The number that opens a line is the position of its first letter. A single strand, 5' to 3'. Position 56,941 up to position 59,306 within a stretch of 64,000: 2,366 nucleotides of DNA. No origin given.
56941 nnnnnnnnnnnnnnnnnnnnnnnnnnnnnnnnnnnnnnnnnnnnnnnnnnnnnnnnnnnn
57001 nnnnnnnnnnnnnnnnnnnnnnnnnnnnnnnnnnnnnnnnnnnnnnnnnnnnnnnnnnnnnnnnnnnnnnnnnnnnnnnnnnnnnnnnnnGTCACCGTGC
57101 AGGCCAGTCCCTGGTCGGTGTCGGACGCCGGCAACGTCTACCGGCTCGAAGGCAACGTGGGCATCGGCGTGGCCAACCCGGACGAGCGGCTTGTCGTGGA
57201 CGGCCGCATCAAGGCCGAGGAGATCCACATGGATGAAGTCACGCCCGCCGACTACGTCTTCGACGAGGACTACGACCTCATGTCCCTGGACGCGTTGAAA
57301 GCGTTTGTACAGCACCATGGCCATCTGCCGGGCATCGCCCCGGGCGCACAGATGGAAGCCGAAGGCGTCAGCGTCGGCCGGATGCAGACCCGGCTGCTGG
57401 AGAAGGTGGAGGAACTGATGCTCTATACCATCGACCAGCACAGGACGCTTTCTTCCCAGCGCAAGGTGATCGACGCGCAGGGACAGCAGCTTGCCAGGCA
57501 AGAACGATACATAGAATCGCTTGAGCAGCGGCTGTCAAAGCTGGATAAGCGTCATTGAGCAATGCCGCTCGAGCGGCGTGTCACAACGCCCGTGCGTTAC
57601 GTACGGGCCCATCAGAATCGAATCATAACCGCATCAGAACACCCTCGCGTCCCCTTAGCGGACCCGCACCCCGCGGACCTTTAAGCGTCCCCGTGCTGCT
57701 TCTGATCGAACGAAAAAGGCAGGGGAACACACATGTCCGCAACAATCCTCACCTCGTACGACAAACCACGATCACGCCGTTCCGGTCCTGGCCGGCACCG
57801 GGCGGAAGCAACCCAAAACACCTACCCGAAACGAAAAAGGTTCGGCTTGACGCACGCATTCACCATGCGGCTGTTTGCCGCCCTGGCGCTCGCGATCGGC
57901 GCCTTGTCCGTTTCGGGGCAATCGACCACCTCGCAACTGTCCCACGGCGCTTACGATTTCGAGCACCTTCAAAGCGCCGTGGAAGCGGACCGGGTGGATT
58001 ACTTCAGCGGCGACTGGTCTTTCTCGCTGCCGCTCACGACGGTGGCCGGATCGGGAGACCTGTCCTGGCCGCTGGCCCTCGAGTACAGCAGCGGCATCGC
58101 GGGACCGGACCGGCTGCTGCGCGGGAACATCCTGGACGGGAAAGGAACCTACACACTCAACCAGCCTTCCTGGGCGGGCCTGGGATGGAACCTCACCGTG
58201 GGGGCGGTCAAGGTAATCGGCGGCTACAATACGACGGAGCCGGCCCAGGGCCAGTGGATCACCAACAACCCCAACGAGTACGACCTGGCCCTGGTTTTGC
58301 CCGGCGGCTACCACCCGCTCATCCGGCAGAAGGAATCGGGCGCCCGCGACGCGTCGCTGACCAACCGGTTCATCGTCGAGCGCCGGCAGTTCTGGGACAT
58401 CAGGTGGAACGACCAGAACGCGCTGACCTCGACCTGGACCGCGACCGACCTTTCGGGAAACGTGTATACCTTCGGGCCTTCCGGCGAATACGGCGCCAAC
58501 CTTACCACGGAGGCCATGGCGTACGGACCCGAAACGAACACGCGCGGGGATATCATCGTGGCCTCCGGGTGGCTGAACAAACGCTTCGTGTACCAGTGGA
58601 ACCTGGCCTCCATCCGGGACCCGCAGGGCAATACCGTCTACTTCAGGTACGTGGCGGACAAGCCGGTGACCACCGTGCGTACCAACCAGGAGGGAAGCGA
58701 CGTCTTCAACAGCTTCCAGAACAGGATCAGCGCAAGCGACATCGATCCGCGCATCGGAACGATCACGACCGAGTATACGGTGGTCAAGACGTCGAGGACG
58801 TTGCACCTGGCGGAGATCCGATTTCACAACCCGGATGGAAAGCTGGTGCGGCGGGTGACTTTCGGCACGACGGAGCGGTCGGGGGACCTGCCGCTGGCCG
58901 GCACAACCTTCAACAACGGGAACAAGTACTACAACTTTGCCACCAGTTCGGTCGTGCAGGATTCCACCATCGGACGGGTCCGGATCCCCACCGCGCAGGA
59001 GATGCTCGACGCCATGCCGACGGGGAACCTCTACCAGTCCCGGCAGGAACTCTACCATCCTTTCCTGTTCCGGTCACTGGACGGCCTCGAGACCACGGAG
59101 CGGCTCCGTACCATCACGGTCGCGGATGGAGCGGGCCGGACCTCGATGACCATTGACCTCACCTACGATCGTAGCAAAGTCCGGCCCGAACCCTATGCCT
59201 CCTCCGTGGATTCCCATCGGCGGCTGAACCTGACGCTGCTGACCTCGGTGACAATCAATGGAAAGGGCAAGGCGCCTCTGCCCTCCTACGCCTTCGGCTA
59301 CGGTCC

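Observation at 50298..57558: Holin-like membrane protein plus M15 endolysin-like peptidase directly upstream of giant Ig-repeat proteins that share a tail-fibre-like C-terminal module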

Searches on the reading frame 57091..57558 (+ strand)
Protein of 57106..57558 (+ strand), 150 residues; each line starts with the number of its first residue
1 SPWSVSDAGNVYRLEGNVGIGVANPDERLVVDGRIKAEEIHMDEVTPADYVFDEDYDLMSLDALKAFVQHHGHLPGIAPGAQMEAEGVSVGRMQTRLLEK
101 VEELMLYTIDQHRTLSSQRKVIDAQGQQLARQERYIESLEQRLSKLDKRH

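Call 13: search_protein_families(library=pfam, proteins=[window:57106-57558:+], max_evalue=10)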
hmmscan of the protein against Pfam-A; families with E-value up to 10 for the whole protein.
window:57106-57558:+ (150 aa): 4 families
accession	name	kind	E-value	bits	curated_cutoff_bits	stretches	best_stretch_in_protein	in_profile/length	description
PF03457.19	HA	-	0.16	12.7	28.4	1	61-91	9-36/64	Helicase associated domain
PF04102.17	SlyX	-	0.18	12.9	30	1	111-148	15-52/67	SlyX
PF16191.10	E1_4HB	-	0.2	12.1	25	1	61-77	37-53/70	Ubiquitin-activating enzyme E1 four-helix bundle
PF01519.22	DUF16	-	0.22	12.5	40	1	98-149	47-98/104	Protein of unknown function DUF16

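Call 43: predict_structure(alignment_id=A3)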
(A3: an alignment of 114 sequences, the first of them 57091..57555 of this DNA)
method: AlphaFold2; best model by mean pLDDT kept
length: 155 residues; sequences in the alignment: 114
mean_pLDDT: 91.1   pTM: 0.72
mean pLDDT of the five models: 91.1, 90.9, 90.8, 90.5, 90.0
residues with pLDDT >= 90: 121; 70-90: 21; 50-70: 9; < 50: 4
segments of 3 or more residues with pLDDT < 50: 1-4
pLDDT, mean of each block of 10 residues (from residue 1): 55 76 93 92 88 91 97 98 95 92 96 97 98 99 98 96
secondary structure, 60 per line:
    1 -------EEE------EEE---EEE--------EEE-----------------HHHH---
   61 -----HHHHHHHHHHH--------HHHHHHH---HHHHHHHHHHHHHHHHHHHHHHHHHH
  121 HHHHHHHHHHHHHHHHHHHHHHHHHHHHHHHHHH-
elements in order: E8-10 E17-19 E23-25 E34-36 H54-57 H66-76 H85-91 H95-154
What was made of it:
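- On Bdellovibrio MAT fibre family: Only a monomer AF2 model could be made (call 43)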

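Call 46: fold_search(model_id=the predicted structure, library=pdb)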
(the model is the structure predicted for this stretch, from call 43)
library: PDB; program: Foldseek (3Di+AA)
matches with E <= 10: 25; with E <= 0.001: 0
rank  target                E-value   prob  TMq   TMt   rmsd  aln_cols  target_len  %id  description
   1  7dc3_A                1.3e+00  0.28  0.17  0.18   5.2        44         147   36  Crystal structure of the MyRF ICA domain (released 2021-08-25)
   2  8oml_A                1.6e+00  0.41  0.15  0.07   6.9        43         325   26  Crystal structure of Bdellovibrio bacteriovorus Bd1334 C-terminal domains (released 2023-10-25)
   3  8onf_A                2.5e+00  0.57  0.17  0.10   1.3        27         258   37  Crystal structure of Bdellovibrio bacteriovorus Bd2439 fibre C-terminal domains with ethylene glycol (released 2023-10-25)
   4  8onc_A                2.9e+00  0.23  0.17  0.18   5.6        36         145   25  Structure of the C-terminal beta helix domain of the Bdellovibrio bacteriovorus Bd3182 fibre (released 2023-10-25)
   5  8onf_B                3.1e+00  0.44  0.16  0.10   1.3        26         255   35  Crystal structure of Bdellovibrio bacteriovorus Bd2439 fibre C-terminal domains with ethylene glycol (released 2023-10-25)
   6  8ol4_A                3.3e+00  0.44  0.16  0.10   1.3        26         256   35  Structure of the C-terminal domains of the Bdellovibrio bacteriovorus Bd2439 fibre in complex with GlcNAc (released 2023-10-25)
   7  8ojn_A                4.0e+00  0.18  0.17  0.19   5.5        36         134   25  Structure of the C-terminal beta helix domain of the Bdellovibrio bacteriovorus Bd3182 fibre (released 2023-10-25)
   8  8onb_B                4.3e+00  0.18  0.17  0.20   5.6        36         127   25  Structure of the C-terminal beta helix domain of the Bdellovibrio bacteriovorus Bd3182 fibre (released 2023-10-25)
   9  8oml_B                4.6e+00  0.35  0.14  0.07   1.9        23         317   43  Crystal structure of Bdellovibrio bacteriovorus Bd1334 C-terminal domains (released 2023-10-25)
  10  8onb_A                4.9e+00  0.16  0.17  0.22   5.2        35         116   26  Structure of the C-terminal beta helix domain of the Bdellovibrio bacteriovorus Bd3182 fibre (released 2023-10-25)
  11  8onb_F                4.9e+00  0.16  0.17  0.20   5.2        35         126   26  Structure of the C-terminal beta helix domain of the Bdellovibrio bacteriovorus Bd3182 fibre (released 2023-10-25)
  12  1bns_A                5.3e+00  0.10  0.13  0.17   5.0        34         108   18  STRUCTURAL STUDIES OF BARNASE MUTANTS (released 1994-06-22)
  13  8onc_B                6.0e+00  0.13  0.17  0.17   5.6        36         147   25  Structure of the C-terminal beta helix domain of the Bdellovibrio bacteriovorus Bd3182 fibre (released 2023-10-25)
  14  1gou_A                6.4e+00  0.10  0.13  0.17   5.1        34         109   18  Ribonuclease Binase (G Specific Endonuclease) Unliganded Form (released 2001-11-29)
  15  8on4                  7.4e+00  0.23  0.14  0.11   1.8        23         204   43  Structure of the C-terminal domains of the Bdellovibrio bacteriovorus Bd1334 fibre (released 2023-10-25)
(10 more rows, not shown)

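Call 48: search_solved_structures(query=A3, max_evalue=10, show_alignments=4)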
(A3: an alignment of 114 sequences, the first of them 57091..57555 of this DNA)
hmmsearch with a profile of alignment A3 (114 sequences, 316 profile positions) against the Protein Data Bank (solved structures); distinct sequences matched with E-value up to 10: 33.
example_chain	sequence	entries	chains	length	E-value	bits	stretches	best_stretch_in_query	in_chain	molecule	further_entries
8ond_A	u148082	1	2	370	2.7e-21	79.5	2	82-201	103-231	bd2133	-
8ojn_C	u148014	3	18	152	1.4e-10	44.3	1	101-196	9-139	Cell wall surface anchor family protein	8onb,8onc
8oml_A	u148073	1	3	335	2.4e-09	40.3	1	36-199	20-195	Cell wall surface anchor family protein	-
8ol4_A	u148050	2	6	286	6e-07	32.4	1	84-152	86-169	Cell wall surface anchor family protein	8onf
8on4_A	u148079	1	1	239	6.9e-06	28.9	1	82-140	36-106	Cell wall surface anchor family protein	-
4ufq_A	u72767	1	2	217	0.045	16.4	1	51-140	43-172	Hyaluronidase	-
4c7n_B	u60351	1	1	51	0.16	14.6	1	273-314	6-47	SYNTHETIC ALPHA-HELIX, IM10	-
5fv8_A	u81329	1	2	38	0.21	14.2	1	279-309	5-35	FOSW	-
6egn_A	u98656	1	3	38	0.22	14.1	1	278-311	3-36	Hg(II)(GRAND CoilSerL16CL19(DLE))3-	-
6egl_A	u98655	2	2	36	0.34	13.5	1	279-311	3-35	Apo-(GRAND CoilSerL12(DLE)L16C)3 | Apo-(GRAND CoilSerL16CL19(DLE))3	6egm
4jgx_A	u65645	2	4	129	0.34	13.5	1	84-141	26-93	Fatty acid-binding protein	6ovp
7n2y_A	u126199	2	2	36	0.38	13.3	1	278-311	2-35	Apo-(GRAND CoilSerL16CL23C)3 | Pb(II)2-(GRAND CoilSerL16CL23C)3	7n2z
5kb0_A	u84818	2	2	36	0.72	12.4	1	279-311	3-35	Pb(II)Zn(II)(GRAND Coil Ser-L16CL30H)3+ | Hg(II)Zn(II)(GRAND Coil Ser-L16CL30H)3+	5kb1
7dc3_A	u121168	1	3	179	0.74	12.4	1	116-140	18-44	Isoform 2 of Myelin regulatory factor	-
6mcd_A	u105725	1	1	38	0.76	12.4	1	277-311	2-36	Pb(II)(GRAND Coil Ser L12CL16A)-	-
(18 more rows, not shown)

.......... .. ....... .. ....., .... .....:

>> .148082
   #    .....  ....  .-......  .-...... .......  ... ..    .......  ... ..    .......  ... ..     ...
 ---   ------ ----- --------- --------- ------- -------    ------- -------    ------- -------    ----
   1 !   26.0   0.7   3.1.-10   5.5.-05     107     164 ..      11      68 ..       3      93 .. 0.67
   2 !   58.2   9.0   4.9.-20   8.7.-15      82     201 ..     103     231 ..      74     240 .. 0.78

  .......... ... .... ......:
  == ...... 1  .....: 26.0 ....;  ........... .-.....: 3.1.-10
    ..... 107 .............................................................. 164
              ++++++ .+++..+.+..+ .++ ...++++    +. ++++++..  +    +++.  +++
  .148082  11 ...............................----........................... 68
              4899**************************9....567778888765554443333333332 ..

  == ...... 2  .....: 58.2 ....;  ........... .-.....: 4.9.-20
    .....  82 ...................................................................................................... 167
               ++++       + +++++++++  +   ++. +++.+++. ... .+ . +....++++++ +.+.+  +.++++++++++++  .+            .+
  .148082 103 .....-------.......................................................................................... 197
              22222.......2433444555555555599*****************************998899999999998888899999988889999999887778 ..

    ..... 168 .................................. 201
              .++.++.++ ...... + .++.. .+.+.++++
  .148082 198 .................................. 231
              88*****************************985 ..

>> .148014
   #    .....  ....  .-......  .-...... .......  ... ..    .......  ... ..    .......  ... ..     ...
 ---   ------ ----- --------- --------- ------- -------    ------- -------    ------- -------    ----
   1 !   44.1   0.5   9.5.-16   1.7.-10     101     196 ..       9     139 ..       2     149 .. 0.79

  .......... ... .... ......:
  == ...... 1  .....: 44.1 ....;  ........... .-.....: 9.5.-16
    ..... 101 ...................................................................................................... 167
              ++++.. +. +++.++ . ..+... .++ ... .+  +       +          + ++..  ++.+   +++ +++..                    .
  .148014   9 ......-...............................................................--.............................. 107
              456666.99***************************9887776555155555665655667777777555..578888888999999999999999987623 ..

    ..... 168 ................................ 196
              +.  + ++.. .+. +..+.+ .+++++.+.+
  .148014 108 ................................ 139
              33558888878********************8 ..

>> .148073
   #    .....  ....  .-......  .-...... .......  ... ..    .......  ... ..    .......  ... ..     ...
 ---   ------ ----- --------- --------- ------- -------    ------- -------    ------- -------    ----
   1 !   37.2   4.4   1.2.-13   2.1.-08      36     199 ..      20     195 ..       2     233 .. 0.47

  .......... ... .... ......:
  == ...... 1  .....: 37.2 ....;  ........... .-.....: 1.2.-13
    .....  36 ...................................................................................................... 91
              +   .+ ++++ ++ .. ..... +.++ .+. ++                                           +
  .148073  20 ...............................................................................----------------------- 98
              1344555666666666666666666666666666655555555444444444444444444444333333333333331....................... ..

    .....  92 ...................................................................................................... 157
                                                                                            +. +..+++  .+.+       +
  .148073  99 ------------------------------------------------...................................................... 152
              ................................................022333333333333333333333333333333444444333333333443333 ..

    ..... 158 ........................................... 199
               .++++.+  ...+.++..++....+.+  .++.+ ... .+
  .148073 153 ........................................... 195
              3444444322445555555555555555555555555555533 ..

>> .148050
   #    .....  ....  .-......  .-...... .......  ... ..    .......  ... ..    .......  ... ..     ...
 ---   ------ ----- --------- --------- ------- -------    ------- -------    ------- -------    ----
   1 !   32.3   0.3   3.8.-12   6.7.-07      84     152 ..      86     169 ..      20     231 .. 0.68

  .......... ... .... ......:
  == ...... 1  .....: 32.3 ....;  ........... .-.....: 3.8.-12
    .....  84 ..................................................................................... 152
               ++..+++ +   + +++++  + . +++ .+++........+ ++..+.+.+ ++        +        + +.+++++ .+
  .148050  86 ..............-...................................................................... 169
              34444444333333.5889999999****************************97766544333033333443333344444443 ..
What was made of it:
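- On Bdellovibrio MAT fibre family: Family profile against Bd2133, E=2.7e-21 (call 48).
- Closest known: Bdellovibrio bacteriovorus MAT. Same: The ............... shaft unit is homologous at family-profile level (E=2.7e-21 to 6e-7; call 48).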

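Call 50: search_protein_families(library=pfam, alignment_id=A3, max_evalue=1)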
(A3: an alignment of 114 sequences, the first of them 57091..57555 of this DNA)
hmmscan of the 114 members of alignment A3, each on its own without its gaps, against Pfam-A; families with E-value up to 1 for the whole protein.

A. member 1, window:57091-57555:+ (155 aa): 4 families
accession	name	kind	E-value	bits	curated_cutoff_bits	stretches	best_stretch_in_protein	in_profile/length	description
PF03457.19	HA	-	0.18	12.6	28.4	1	66-96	9-36/64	Helicase associated domain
PF04102.17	SlyX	-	0.2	12.8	30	1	116-153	15-52/67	SlyX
PF16191.10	E1_4HB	-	0.2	12.1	25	1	66-82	37-53/70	Ubiquitin-activating enzyme E1 four-helix bundle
PF01519.22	DUF16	-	0.24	12.4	40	1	103-154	47-98/104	Protein of unknown function DUF16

B. families by the number of members that match (of 114 scanned): 93 families (the first 25 are shown)
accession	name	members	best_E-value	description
PF04102.17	SlyX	21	0.0059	SlyX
PF04977.20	DivIC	13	0.04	Septum formation initiator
PF00170.26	bZIP_1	10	0.013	bZIP transcription factor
PF03903.18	Phage_T4_gp36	7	4.7e-06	Phage T4 tail fibre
PF09162.16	Tap-RNA_bind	7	0.027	Tap, RNA-binding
PF07716.20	bZIP_2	6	0.062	Basic region leucine zipper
PF03457.19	HA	5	0.033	Helicase associated domain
PF17963.7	Big_9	4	5.3e-08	Bacterial Ig domain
PF17056.10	KRE1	4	0.013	Killer toxin-resistance protein 1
PF16808.10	PKcGMP_CC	4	0.039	Coiled-coil N-terminus of cGMP-dependent protein kinase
PF07558.16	Shugoshin_N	3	0.0042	Shugoshin N-terminal coiled-coil region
PF01519.22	DUF16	3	0.053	Protein of unknown function DUF16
PF12329.13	TMF_DNA_bd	3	0.07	TATA element modulatory factor 1 DNA binding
PF14200.12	RicinB_lectin_2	2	0.0012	Ricin-type beta-trefoil lectin domain-like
PF01166.23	TSC22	2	0.0065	TSC-22/dip/bun family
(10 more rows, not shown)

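Call 85: fold_search(model_id=the predicted structure, library=viral)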
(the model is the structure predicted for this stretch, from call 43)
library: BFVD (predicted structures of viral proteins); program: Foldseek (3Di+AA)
matches with E <= 10: 299; with E <= 0.001: 0
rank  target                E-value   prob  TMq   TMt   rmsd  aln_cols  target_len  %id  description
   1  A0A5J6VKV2            2.1e-03  1.00  0.44  0.10   9.2       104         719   30  Uncharacterized protein [Megaviridae environmental sample]
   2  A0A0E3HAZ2            5.5e-02  1.00  0.23  0.07   2.8        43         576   35  Peptidase S74 domain-containing protein [Synechococcus phage ACG-2014e]
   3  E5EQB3                9.4e-02  0.99  0.25  0.14   2.0        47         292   40  (no name in the UniProt tables at hand)
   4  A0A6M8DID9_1          1.4e-01  0.14  0.15  0.04  25.8       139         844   19  (no name in the UniProt tables at hand)
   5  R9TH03                1.7e-01  0.57  0.20  0.08  10.7        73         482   25  (no name in the UniProt tables at hand)
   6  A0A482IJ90            1.8e-01  0.99  0.22  0.09   1.9        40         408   40  (no name in the UniProt tables at hand)
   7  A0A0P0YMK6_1          2.3e-01  0.72  0.18  0.04   7.4        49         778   26  (no name in the UniProt tables at hand)
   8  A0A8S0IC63            2.3e-01  0.47  0.16  0.23  12.8        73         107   18  (no name in the UniProt tables at hand)
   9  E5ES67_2              2.6e-01  0.96  0.26  0.05   2.5        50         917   30  (no name in the UniProt tables at hand)
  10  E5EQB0                2.6e-01  0.72  0.29  0.19   5.3        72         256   24  (no name in the UniProt tables at hand)
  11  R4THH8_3              2.9e-01  0.66  0.20  0.03  11.7        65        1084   25  (no name in the UniProt tables at hand)
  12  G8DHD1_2              3.6e-01  0.92  0.19  0.04   2.9        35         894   37  (no name in the UniProt tables at hand)
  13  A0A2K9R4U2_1          3.6e-01  0.35  0.25  0.06  12.8        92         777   24  (no name in the UniProt tables at hand)
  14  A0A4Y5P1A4            3.6e-01  0.28  0.23  0.11  13.4        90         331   16  (no name in the UniProt tables at hand)
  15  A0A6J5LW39            3.9e-01  0.91  0.20  0.09   3.8        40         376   38  Uncharacterized protein [uncultured Caudovirales phage]
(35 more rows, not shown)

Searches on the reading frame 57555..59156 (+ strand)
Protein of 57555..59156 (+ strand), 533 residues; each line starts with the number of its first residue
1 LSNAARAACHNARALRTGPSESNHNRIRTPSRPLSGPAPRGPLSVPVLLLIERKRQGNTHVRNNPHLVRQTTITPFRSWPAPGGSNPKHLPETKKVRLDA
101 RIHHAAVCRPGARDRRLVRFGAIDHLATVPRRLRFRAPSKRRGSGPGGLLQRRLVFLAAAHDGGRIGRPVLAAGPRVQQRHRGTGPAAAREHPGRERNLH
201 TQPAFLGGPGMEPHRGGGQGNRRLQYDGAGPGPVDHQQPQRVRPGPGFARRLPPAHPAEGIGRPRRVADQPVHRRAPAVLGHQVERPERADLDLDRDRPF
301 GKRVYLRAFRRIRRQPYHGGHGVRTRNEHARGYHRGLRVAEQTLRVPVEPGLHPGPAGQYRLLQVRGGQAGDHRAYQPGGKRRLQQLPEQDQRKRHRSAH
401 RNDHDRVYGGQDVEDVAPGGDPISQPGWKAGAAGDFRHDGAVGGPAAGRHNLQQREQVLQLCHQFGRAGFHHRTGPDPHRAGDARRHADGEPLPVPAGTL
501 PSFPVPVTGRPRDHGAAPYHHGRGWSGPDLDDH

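Call 14: search_protein_families(library=pfam, proteins=[window:57555-59156:+], max_evalue=0.01)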
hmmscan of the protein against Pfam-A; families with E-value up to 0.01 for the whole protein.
window:57555-59156:+ (533 aa): 0 families
